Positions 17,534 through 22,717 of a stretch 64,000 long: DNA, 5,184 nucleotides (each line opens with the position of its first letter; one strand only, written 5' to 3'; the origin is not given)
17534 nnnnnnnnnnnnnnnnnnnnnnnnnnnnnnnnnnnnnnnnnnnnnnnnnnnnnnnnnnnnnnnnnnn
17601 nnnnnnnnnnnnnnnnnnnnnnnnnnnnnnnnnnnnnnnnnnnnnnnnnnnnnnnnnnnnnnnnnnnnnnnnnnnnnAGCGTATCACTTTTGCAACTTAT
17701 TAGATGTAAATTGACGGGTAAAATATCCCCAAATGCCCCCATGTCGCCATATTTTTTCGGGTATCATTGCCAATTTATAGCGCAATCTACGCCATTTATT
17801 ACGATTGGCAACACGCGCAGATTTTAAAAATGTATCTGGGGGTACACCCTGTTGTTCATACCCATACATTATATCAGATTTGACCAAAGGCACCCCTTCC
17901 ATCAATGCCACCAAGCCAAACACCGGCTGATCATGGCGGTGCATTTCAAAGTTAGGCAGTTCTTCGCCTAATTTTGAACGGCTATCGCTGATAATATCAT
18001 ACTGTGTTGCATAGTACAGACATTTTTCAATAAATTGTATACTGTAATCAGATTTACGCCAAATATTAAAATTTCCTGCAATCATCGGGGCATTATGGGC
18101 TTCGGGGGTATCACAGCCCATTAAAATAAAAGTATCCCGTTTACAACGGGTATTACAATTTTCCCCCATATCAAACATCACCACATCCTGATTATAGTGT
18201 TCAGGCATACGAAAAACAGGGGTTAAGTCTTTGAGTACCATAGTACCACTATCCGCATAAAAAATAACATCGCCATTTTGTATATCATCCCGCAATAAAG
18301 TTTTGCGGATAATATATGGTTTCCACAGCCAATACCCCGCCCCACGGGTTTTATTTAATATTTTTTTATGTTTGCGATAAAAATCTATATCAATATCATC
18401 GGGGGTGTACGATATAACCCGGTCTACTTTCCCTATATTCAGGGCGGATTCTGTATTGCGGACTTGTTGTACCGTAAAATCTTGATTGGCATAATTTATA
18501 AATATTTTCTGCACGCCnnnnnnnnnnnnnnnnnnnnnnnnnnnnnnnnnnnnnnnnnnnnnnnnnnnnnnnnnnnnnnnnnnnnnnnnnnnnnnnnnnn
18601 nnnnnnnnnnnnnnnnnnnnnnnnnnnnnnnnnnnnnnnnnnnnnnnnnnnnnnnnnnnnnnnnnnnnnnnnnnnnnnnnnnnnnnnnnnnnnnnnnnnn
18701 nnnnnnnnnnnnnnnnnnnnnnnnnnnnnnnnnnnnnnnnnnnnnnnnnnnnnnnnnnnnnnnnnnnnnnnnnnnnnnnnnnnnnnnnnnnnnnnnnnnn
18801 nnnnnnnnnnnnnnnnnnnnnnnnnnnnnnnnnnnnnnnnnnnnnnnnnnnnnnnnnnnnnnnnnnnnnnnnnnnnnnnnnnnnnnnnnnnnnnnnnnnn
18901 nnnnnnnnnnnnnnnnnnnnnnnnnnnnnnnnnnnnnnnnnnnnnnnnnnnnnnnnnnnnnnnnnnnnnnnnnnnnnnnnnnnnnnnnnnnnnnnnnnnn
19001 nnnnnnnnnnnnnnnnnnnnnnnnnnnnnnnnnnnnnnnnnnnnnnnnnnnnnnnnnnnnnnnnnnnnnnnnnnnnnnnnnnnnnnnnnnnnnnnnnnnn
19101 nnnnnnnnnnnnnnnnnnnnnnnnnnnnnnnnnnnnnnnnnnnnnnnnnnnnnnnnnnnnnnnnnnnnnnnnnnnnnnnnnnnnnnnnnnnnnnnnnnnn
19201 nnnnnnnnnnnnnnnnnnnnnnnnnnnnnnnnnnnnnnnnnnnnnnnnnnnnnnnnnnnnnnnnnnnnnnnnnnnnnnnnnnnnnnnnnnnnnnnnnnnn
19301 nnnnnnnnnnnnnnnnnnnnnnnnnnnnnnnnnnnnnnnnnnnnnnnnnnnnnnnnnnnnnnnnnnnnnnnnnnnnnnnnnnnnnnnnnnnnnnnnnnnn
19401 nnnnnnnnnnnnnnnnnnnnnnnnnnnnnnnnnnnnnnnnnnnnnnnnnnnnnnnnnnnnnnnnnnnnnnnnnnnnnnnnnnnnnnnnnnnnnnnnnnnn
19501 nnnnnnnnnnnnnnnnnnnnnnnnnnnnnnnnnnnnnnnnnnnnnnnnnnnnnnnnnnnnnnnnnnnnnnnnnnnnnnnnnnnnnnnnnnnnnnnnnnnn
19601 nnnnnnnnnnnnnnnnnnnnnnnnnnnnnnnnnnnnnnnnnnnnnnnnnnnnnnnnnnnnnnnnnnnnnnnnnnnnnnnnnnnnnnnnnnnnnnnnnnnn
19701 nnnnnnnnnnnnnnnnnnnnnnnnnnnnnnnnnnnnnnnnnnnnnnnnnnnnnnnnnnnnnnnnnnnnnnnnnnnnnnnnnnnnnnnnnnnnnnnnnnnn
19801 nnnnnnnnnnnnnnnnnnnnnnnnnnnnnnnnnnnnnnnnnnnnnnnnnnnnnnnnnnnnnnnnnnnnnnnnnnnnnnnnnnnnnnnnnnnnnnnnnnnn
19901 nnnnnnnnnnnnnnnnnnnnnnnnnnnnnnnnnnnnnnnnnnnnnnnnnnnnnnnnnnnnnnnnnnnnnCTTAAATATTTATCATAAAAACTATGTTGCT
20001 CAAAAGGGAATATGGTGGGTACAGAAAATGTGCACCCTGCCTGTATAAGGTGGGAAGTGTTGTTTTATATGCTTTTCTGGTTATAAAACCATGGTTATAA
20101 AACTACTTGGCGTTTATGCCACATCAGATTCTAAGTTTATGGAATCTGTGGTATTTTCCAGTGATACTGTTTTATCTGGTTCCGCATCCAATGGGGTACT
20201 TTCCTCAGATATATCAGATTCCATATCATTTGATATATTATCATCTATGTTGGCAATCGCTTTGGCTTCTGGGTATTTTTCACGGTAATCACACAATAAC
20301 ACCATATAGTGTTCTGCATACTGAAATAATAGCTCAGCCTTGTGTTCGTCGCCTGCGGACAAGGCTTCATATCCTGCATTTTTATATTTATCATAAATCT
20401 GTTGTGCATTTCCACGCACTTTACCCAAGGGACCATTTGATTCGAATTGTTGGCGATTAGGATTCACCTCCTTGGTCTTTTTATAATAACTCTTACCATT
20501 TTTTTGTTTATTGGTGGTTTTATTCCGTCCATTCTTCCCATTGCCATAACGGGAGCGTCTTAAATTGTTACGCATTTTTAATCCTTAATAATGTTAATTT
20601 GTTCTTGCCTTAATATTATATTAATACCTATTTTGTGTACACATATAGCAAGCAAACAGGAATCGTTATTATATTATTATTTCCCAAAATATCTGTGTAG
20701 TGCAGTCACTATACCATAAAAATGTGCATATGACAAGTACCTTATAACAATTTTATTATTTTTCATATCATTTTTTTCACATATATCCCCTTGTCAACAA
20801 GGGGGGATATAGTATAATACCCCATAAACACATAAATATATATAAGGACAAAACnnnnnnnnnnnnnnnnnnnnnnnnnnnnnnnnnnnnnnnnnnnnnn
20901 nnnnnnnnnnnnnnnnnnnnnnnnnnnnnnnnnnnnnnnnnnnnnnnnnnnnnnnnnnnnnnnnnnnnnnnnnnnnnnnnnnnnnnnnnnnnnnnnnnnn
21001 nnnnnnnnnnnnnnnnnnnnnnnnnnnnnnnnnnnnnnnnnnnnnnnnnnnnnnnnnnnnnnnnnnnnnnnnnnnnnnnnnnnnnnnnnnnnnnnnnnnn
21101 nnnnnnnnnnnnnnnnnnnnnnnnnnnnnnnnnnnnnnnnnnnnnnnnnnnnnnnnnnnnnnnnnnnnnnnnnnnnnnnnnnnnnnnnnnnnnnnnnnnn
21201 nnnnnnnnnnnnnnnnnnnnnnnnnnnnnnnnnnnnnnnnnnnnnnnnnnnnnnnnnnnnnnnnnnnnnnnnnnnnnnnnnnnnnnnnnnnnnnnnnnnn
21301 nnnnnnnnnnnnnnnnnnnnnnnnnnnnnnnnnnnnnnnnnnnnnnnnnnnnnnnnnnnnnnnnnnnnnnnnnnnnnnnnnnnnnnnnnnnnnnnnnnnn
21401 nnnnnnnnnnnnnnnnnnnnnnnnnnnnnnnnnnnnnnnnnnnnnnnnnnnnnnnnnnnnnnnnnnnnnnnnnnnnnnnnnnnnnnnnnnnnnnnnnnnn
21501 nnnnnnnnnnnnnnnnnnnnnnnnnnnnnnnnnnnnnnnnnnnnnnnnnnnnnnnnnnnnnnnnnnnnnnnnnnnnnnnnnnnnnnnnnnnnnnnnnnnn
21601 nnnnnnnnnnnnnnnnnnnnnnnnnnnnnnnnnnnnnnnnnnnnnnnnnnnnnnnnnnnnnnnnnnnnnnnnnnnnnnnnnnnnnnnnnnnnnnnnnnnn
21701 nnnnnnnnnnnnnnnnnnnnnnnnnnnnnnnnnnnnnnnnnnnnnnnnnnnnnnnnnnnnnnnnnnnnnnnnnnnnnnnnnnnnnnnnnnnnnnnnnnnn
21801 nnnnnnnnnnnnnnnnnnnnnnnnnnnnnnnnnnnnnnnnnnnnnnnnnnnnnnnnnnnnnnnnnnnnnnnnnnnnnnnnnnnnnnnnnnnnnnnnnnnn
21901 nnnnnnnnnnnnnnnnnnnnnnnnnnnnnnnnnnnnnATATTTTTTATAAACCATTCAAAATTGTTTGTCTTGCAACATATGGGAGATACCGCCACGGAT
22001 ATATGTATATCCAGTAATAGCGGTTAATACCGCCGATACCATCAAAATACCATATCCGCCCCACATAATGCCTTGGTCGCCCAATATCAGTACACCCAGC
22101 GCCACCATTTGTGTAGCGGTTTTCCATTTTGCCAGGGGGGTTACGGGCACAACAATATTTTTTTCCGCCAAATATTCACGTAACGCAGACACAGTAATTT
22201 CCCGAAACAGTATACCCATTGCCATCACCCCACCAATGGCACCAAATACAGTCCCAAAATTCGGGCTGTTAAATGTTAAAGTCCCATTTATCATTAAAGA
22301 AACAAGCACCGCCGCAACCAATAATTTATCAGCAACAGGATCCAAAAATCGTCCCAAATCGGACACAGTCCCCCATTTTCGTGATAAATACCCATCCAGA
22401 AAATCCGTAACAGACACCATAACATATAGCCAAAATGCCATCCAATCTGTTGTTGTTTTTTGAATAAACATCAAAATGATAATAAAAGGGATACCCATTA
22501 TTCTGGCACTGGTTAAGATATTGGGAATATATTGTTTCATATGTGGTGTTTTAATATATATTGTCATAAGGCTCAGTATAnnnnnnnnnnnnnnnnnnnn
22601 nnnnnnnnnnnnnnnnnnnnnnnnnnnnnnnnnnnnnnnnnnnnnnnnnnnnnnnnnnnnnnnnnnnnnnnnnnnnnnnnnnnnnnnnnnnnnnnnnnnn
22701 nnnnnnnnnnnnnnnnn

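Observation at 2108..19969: Fucosyltransferase-rich glycan locus with the enzymatic toolkit for Lewis-antigen-like structures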

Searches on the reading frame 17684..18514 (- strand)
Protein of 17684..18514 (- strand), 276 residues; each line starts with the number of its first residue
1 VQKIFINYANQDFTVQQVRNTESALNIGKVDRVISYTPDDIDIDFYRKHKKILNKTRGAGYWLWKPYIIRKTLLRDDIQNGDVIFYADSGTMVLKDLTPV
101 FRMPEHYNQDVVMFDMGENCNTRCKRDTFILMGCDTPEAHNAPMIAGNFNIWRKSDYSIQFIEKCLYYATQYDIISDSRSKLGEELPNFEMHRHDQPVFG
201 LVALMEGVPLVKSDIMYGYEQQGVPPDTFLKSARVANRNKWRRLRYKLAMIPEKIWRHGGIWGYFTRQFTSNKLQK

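Call 4: search_protein_families(library=pfam, proteins=[window:17684-18514:-], max_evalue=0.01)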
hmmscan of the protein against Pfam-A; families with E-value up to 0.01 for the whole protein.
window:17684-18514:- (276 aa): 0 families

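Call 6: search_protein_families(library=pfam, proteins=[window:17684-18514:-], max_evalue=1)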
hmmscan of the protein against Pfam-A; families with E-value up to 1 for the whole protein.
window:17684-18514:- (276 aa): 0 families

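Call 8: search_protein_families(library=ncbifam, proteins=[window:17684-18514:-], max_evalue=0.01)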
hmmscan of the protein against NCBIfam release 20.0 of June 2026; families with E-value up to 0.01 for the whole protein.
window:17684-18514:- (276 aa): 0 families

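Call 55: search_solved_structures(query=window:17684-18514:-, max_evalue=1)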
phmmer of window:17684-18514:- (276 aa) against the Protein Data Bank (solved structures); distinct sequences matched with E-value up to 1: 0.

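Call 62: search_protein_families(library=padloc, proteins=[window:17684-18514:-], max_evalue=0.01)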
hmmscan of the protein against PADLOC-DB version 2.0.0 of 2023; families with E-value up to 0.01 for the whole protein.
window:17684-18514:- (276 aa): 0 families

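Call 84: predict_structure(protein=window:17684-18514:-)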
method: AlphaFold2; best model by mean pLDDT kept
length: 276 residues; sequences in the alignment: 1
mean_pLDDT: 32.3   pTM: 0.24
mean pLDDT of the five models: 32.3, 27.9, 25.9, 23.5, 22.5
residues with pLDDT >= 90: 0; 70-90: 0; 50-70: 18; < 50: 258
segments of 3 or more residues with pLDDT < 50: 1-4, 7-11, 22-28, 37-276
pLDDT, mean of each block of 10 residues (from residue 1): 47 51 46 48 41 37 31 25 26 24 26 30 29 30 29 33 38 30 26 25 25 26 30 30 30 30 30 32
secondary structure, 60 per line:
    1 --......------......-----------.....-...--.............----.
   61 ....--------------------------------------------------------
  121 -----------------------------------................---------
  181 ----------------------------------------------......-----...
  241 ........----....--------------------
elements in order: E3-8 H15-20 E32-36 H43-55 E60-64 H156-171 H227-232 H238-248 H253-256
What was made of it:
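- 17684..18514 (-): 276-aa conserved protein of unknown function next to manC. The AF2 model is unusable, pLDDT 32 (call 84).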

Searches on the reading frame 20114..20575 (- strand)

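Call 6: search_protein_families(library=pfam, proteins=[window:20114-20575:-], max_evalue=1)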
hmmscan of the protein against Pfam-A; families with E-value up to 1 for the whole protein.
window:20114-20575:- (153 aa): 3 families
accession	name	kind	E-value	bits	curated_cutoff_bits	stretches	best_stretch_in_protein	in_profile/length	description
PF13763.11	DUF4167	-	4.7e-17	62.4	25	1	26-99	10-77/78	Domain of unknown function (DUF4167)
PF06567.16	Neural_ProG_Cyt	-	0.11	13.1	29.4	1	93-142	43-92/120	Neural chondroitin sulphate proteoglycan cytoplasmic domain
PF06421.17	LepA_C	-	0.45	11.1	29.7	1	1-44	59-102/107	GTP-binding protein LepA C-terminus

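Call 8: search_protein_families(library=ncbifam, proteins=[window:20114-20575:-], max_evalue=0.01)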
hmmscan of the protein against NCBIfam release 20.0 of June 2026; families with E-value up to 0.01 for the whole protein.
window:20114-20575:- (153 aa): 0 families

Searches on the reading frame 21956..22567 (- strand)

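Call 6: search_protein_families(library=pfam, proteins=[window:21956-22567:-], max_evalue=1)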
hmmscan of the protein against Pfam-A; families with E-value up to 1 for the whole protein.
window:21956-22567:- (203 aa): 1 family
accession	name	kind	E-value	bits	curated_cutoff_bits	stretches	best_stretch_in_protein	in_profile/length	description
PF01066.26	CDP-OH_P_transf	-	1.2e-33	117.1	22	1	14-176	3-143/152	CDP-alcohol phosphatidyltransferase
